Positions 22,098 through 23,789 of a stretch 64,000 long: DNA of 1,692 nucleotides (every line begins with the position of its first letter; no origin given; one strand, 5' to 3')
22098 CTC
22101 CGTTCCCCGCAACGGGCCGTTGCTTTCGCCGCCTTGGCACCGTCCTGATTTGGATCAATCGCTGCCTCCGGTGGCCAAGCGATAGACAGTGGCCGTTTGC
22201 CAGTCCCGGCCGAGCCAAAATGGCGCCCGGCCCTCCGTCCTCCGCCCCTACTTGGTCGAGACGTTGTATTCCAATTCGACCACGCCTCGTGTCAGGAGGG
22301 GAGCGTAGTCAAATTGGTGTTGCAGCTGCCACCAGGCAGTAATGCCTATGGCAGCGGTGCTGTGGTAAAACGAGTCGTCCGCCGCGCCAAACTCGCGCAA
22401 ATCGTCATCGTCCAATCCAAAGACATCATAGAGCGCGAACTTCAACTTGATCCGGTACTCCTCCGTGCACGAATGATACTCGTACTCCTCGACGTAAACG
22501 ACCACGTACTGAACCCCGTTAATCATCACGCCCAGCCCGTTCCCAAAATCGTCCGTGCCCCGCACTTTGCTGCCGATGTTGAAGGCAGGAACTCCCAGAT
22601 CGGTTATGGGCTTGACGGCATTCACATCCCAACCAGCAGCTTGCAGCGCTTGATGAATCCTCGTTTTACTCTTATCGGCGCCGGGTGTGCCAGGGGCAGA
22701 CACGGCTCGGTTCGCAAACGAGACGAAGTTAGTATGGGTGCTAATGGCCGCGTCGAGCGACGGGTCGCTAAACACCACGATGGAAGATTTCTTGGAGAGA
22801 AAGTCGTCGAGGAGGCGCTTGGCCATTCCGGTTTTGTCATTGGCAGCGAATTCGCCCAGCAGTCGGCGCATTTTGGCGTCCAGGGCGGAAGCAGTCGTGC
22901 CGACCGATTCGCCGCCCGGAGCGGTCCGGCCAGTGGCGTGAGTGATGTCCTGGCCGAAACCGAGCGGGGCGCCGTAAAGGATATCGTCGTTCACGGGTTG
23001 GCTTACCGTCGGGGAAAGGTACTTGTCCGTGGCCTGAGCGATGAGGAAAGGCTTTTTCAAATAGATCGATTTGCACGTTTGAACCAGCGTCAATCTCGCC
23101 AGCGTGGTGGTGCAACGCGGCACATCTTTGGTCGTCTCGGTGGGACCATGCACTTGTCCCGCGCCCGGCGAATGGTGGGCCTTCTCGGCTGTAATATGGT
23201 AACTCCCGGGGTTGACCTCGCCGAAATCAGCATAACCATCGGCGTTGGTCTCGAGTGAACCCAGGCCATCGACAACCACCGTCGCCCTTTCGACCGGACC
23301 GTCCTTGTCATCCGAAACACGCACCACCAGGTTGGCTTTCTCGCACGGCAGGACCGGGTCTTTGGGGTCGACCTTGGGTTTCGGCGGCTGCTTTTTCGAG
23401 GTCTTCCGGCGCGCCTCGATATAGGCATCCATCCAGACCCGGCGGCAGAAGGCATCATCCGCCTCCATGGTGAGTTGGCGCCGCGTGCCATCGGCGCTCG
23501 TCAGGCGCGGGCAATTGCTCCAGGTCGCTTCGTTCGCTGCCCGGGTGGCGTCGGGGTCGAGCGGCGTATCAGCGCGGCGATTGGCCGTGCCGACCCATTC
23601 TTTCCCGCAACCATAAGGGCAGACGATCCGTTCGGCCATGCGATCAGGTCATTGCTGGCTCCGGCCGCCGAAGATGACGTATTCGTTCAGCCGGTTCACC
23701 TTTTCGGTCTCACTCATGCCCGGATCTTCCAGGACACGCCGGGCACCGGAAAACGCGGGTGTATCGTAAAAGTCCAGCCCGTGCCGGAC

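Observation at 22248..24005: Two-gene cassette: small helical protein followed by a DUF3289-like putative toxin with unusual N-terminal domains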

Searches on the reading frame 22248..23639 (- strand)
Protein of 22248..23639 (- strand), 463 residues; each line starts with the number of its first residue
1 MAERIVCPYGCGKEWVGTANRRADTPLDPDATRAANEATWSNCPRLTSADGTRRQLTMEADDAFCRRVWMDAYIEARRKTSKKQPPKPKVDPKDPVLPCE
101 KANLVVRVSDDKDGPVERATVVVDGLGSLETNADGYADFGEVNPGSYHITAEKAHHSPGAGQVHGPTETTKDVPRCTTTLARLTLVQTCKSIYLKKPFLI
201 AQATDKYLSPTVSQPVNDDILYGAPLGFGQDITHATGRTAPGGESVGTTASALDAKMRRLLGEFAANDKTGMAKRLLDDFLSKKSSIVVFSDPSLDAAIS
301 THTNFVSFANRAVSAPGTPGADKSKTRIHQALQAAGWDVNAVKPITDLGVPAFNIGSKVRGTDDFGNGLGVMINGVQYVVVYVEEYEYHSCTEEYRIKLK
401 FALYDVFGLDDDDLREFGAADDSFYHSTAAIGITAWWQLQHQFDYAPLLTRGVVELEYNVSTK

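Call 3: search_protein_families(library=pfam, proteins=[window:22248-23639:-], max_evalue=1)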
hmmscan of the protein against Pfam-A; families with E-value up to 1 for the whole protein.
window:22248-23639:- (463 aa): 4 families
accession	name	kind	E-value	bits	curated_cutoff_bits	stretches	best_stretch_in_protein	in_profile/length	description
PF13620.12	CarboxypepD_reg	-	6.8e-06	26.8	32.3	1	105-161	3-64/82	Carboxypeptidase regulatory-like domain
PF11692.13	DUF3289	-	0.00056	19.9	25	1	362-450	183-262/272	Protein of unknown function (DUF3289)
PF11008.14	DUF2846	-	0.14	12.7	34.3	1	113-153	18-57/92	Protein of unknown function (DUF2846)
PF24107.1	DUF7382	-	0.15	12.4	27.4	1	90-125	8-43/65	Domain of unknown function (DUF7382)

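Call 4: search_protein_families(library=ncbifam, proteins=[window:22248-23639:-], max_evalue=1)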
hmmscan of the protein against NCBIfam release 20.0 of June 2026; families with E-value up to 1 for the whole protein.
window:22248-23639:- (463 aa): 1 family
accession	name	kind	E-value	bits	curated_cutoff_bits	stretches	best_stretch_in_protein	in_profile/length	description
TIGR03034.1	TIGR03034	subfamily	0.0059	16.1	156.45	1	362-450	184-264/274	YPO3983 family protein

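Call 5: search_protein_families(library=padloc, proteins=[window:22248-23639:-], max_evalue=1)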
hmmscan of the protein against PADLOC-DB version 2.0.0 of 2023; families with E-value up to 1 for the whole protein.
window:22248-23639:- (463 aa): 0 families

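Call 6: find_homologous_proteins(query=window:22248-23639:-)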
Query window:22248-23639:- (463 aa): 294 proteins with E <= 0.001 among 8000 candidates; the best 120 are listed.
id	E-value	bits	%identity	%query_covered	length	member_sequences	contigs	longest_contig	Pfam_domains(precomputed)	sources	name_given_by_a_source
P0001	0.0e+0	1070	100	100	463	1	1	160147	PF13620.13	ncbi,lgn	ncbi:MAG: carboxypeptidase-like regulatory domain-containing protein [Verrucomicrobiota bacterium]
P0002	3.0e-218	743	68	100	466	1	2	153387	PF13620.13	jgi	jgi:hypothetical protein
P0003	1.4e-201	688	66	100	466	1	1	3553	-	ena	-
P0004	2.4e-198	678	71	88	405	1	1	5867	PF13620.13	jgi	jgi:hypothetical protein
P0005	2.7e-154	532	66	79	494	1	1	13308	PF05488.19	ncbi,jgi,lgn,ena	-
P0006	4.9e-99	350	50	81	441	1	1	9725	-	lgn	-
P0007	1.1e-98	349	57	64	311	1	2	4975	-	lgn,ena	-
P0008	5.2e-98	347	59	61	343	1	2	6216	PF01476.27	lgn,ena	-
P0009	5.8e-97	343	44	94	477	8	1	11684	-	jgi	jgi:hypothetical protein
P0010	4.3e-96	341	48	82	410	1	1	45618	-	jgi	jgi:hypothetical protein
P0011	5.4e-95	337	55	63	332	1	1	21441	-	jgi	jgi:hypothetical protein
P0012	1.2e-94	336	42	94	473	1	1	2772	-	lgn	-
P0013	4.1e-93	331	58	59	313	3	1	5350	-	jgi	jgi:hypothetical protein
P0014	1.3e-92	329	55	60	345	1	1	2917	PF01476.27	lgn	-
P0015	1.3e-92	329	42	94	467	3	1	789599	-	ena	-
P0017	4.5e-92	327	44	96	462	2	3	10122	PF13620.13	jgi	jgi:hypothetical protein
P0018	1.9e-90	322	48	73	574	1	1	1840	PF04717.19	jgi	jgi:hypothetical protein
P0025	4.9e-87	311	41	96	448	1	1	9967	PF13620.13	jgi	jgi:hypothetical protein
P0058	1.1e-82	296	49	64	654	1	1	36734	PF04717.19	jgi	jgi:hypothetical protein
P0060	1.6e-82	296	40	94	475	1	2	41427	-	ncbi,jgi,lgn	jgi:hypothetical protein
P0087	1.6e-80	289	52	58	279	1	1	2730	PF11692.13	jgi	-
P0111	9.0e-79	283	53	58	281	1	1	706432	-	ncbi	-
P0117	3.0e-78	282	40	96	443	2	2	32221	PF13620.13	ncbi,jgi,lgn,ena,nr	ncbi:MAG TPA: carboxypeptidase-like regulatory domain-containing protein [Candidatus Angelobacter sp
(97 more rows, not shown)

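Call 12: search_solved_structures(query=A1, max_evalue=10, show_alignments=2)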
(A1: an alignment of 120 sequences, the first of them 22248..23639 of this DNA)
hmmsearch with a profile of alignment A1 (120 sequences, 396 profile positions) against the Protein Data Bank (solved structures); distinct sequences matched with E-value up to 10: 3.
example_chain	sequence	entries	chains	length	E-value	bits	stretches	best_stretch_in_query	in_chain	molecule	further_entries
9jdi_A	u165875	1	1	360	3.4e-11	46.2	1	269-384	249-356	DUF3289 family protein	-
9jg8_B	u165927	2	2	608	1.2e-10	44.4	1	269-384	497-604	DUF3289 family protein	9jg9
8ro1_L2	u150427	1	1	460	0.51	12.7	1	51-134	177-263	CWF19-like protein 2 homolog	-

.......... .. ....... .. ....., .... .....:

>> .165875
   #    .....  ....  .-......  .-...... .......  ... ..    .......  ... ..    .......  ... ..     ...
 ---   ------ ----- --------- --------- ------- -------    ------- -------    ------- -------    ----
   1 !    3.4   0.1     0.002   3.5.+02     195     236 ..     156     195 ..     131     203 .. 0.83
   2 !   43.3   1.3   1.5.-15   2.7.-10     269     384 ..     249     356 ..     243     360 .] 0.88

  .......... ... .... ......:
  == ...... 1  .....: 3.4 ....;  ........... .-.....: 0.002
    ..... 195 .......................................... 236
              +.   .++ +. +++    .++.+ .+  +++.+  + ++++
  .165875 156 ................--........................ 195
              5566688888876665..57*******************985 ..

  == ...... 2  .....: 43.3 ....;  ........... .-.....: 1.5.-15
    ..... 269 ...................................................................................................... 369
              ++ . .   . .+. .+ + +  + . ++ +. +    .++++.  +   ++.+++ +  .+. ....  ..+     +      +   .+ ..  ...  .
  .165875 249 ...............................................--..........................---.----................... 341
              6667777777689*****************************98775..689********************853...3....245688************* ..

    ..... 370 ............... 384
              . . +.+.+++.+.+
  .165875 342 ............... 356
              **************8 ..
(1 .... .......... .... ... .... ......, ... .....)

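Call 17: find_encoding_contigs(protein=P0002, flank=10000, max_places=3)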
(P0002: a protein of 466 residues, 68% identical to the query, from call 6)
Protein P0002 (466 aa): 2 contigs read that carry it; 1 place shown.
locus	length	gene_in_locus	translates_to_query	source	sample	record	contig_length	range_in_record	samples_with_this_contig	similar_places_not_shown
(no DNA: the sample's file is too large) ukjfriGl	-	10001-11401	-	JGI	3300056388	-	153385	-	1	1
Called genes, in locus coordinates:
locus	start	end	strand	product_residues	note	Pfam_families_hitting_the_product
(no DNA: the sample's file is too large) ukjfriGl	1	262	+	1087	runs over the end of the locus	PF13620:CarboxypepD_reg, PF13715:CarbopepD_reg_2 (weak), PF25183:OMP_b-brl_4, PF00593:TonB_dep_Rec_b-barrel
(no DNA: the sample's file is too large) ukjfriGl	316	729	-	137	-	PF06514:PsbU (weak), PF12836:HHH_3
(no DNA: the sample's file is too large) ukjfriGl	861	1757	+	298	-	PF02423:OCD_Mu_crystall, PF03807:F420_oxidored (weak)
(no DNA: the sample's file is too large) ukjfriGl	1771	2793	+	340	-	PF02912:Phe_tRNA-synt_N, PF01409:tRNA-synt_2d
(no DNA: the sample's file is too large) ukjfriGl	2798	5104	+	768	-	PF01588:tRNA_bind (weak), PF03483:B3_4, PF03484:B5, PF17759:tRNA_synthFbeta, PF03147:FDX-ACB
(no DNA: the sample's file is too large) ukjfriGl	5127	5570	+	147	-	PF01844:HNH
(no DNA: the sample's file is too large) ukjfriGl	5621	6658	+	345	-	PF08545:ACP_syn_III (faint), PF08541:ACP_syn_III_C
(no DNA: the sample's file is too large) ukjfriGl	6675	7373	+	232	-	-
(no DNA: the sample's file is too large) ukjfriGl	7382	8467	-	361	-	PF04015:DUF362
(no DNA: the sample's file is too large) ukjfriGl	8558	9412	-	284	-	-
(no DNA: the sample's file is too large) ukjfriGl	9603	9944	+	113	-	-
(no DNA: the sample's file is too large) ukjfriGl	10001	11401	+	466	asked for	PF13620:CarboxypepD_reg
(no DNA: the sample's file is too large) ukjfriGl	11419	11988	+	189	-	-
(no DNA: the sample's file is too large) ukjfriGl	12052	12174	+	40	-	-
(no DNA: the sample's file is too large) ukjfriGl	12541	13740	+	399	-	PF05977:MFS_3, PF07690:MFS_1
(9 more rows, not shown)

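Call 19: find_encoding_contigs(protein=P0005, flank=8000, max_places=3)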
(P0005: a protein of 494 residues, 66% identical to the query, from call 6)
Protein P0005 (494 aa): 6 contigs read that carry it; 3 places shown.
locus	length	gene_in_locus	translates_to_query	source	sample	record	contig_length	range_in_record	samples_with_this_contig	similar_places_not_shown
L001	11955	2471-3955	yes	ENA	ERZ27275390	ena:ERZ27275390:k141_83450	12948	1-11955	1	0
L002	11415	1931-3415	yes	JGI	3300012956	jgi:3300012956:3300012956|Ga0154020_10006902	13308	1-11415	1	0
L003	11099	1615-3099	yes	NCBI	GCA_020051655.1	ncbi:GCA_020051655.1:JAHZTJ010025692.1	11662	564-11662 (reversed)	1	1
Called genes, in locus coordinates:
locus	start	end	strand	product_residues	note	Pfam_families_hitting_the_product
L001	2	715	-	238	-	?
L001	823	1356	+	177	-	-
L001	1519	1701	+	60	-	-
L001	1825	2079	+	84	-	-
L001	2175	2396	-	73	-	-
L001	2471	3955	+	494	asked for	PF05488:PAAR_motif (weak)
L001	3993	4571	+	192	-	-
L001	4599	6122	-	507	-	PF13517:FG-GAP_3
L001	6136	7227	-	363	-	-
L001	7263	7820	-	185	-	-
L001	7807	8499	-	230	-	-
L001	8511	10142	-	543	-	PF00069:Pkinase, PF01636:APH (faint), PF07714:PK_Tyr_Ser-Thr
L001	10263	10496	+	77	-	-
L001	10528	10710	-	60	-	-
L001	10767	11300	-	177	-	-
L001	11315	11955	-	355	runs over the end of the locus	-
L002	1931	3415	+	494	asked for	PF05488:PAAR_motif (weak)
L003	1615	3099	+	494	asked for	PF05488:PAAR_motif (weak)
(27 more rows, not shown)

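Call 23: predict_structure(alignment_id=A1)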
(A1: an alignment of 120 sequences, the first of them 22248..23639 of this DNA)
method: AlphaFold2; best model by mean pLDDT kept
length: 463 residues; sequences in the alignment: 120
mean_pLDDT: 86.8   pTM: 0.73
mean pLDDT of the five models: 86.8, 86.2, 86.1, 85.3, 84.9
residues with pLDDT >= 90: 334; 70-90: 35; 50-70: 51; < 50: 43
segments of 3 or more residues with pLDDT < 50: 1-36, 56-60
pLDDT, mean of each block of 10 residues (from residue 1): 38 40 39 49 60 55 56 65 57 71 97 96 98 97 98 91 90 96 92 97 97 98 98 98 98 98 97 98 98 98 96 84 90 97 95 94 96 95 97 95 98 98 97 98 98 98 91
secondary structure, 60 per line:
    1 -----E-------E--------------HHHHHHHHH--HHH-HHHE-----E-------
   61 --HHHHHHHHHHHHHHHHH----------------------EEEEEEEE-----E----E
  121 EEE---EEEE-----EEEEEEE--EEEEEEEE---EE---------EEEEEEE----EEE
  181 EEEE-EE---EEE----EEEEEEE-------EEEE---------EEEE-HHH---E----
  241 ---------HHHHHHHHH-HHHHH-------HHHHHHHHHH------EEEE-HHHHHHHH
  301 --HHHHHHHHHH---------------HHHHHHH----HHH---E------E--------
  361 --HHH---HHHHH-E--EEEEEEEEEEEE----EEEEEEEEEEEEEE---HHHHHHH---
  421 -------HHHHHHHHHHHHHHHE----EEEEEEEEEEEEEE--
elements in order: H29-37 H63-79 E102-109 E120-123 E127-130 E136-142 E145-152 E167-173 E178-184 E191-193 E198-204 E212-215 E225-228 H250-258 H260-264 H272-281 E288-291 H293-300 H303-312 H328-334 H369-373 E378-389 E394-407 H411-417 H428-442 E448-461

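Call 26: fold_search(model_id=the predicted structure, library=pdb)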
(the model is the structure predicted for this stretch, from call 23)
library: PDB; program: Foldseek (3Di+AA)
matches with E <= 10: 380; with E <= 0.001: 31
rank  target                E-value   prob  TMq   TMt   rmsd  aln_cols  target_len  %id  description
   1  9jdi_A                3.2e-10  1.00  0.33  0.45   9.3       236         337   17  Crystal structure of the type VI secretion system effector-immunity complex BtpeA CTD-BtpiA from Bacteroides fragilis. (released 2025-09-03)
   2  8fia_A                1.8e-06  1.00  0.16  0.05  18.9       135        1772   15  The structure of fly Teneurin self assembly (released 2023-05-03)
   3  2nsm                  5.4e-06  1.00  0.15  0.17   3.3        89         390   17  Crystal structure of the human carboxypeptidase N (Kininase I) catalytic domain (released 2007-04-24)
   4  6fwv_B                6.1e-06  1.00  0.18  0.16   7.6       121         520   14  The Bacillus anthracis TIE protein (released 2018-08-08)
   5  6fwv_A                1.0e-05  1.00  0.18  0.16   7.3       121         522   14  The Bacillus anthracis TIE protein (released 2018-08-08)
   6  3mn8_D                1.5e-05  1.00  0.15  0.18   2.7        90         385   20  Structure of Drosophila melanogaster carboxypeptidase D isoform 1B short (released 2010-07-28)
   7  3mn8_A                1.9e-05  1.00  0.15  0.19   2.7        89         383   20  Structure of Drosophila melanogaster carboxypeptidase D isoform 1B short (released 2010-07-28)
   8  3mn8_C                3.3e-05  1.00  0.15  0.18   2.7        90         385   20  Structure of Drosophila melanogaster carboxypeptidase D isoform 1B short (released 2010-07-28)
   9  3mn8_B                3.5e-05  1.00  0.15  0.18   2.7        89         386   20  Structure of Drosophila melanogaster carboxypeptidase D isoform 1B short (released 2010-07-28)
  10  6hif_Y                3.7e-05  1.00  0.16  0.80   1.7        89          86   19  Kuenenia stuttgartiensis hydrazine dehydrogenase complex (released 2019-04-17)
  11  1qmu_A                9.6e-05  1.00  0.16  0.19   2.1        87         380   24  Duck carboxypeptidase D domain II (released 2000-10-13)
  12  3e8v                  1.2e-04  1.00  0.13  0.67   3.7        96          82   16  Crystal structure of a possible transglutaminase-family protein proteolytic fragment from Bacteroides fragilis (released 2008-09-02)
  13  8bdw_A                1.4e-04  1.00  0.16  0.69   3.6        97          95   14  Crystal structure of CnaB2 domain from Lactobacillus plantarum (released 2023-02-22)
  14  3phs                  1.6e-04  1.00  0.17  0.32   3.5       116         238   13  Crystal Structure of GBS52, the minor pilin in gram-positive pathogen Streptococcus agalactiae (released 2010-11-17)
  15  3is1                  1.8e-04  1.00  0.16  0.19   3.7        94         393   16  Crystal structure of functional region of UafA from Staphylococcus saprophyticus in C2 form at 2.45 angstrom resolution (released 2010-09-08)
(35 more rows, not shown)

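Call 27: find_encoding_contigs(protein=P0015, flank=8000, max_places=2)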
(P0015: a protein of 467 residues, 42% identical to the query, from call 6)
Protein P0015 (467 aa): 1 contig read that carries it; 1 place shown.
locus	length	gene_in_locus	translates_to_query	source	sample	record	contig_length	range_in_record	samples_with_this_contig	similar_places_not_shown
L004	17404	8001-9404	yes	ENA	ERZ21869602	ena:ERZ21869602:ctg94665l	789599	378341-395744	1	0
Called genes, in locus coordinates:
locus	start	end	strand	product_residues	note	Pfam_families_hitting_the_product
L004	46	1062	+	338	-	PF00072:Response_reg, PF23198:PDE8A_N (weak), PF00990:GGDEF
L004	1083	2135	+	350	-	PF00072:Response_reg, PF13487:HD_5, PF01966:HD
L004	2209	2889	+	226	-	-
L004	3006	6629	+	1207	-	PF00672:HAMP, PF00989:PAS, PF08448:PAS_4, PF13426:PAS_9, PF00512:HisKA, PF02518:HATPase_c, PF00072:Response_reg, PF01627:Hpt, +1 more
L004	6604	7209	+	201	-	PF00072:Response_reg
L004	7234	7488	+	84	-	-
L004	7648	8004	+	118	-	-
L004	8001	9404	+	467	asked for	-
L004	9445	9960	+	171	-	-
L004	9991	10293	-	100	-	PF09335:VTT_dom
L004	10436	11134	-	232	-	PF10502:Peptidase_S26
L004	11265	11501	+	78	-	-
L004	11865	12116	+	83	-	-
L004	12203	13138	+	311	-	-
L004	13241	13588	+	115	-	-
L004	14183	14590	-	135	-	PF03781:FGE-sulfatase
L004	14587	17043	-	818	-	PF00089:Trypsin, PF13365:Trypsin_2, PF00498:FHA (weak), PF00069:Pkinase, PF07714:PK_Tyr_Ser-Thr, PF03109:ABC1, PF08308:PEGA (faint), PF03781:FGE-sulfatase, +1 more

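Call 28: find_encoding_contigs(protein=P0117, flank=8000, max_places=2)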
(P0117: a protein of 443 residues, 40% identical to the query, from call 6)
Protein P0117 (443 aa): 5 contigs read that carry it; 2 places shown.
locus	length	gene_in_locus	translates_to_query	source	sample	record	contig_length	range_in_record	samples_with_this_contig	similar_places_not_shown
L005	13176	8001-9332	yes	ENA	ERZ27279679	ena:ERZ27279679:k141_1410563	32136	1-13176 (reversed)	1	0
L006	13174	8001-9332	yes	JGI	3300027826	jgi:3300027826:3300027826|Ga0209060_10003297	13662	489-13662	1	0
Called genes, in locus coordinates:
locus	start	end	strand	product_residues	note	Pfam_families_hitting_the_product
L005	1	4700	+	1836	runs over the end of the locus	PF05593:RHS_repeat (faint), PF25023:TEN_YD-shell, PF20041:DUF6443 (weak), PF25023:TEN_YD-shell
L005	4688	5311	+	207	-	-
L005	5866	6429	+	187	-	PF28474:DUF8412, PF13376:OmdA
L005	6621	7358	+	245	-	PF03575:Peptidase_S51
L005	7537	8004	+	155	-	-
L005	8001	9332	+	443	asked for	PF13620:CarboxypepD_reg (weak)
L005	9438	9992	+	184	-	-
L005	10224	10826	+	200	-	-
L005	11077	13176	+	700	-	?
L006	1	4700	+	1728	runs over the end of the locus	?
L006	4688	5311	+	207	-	-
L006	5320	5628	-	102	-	-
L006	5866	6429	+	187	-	PF28474:DUF8412, PF13376:OmdA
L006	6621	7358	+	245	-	PF03575:Peptidase_S51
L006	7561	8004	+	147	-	-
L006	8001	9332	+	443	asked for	PF13620:CarboxypepD_reg (weak)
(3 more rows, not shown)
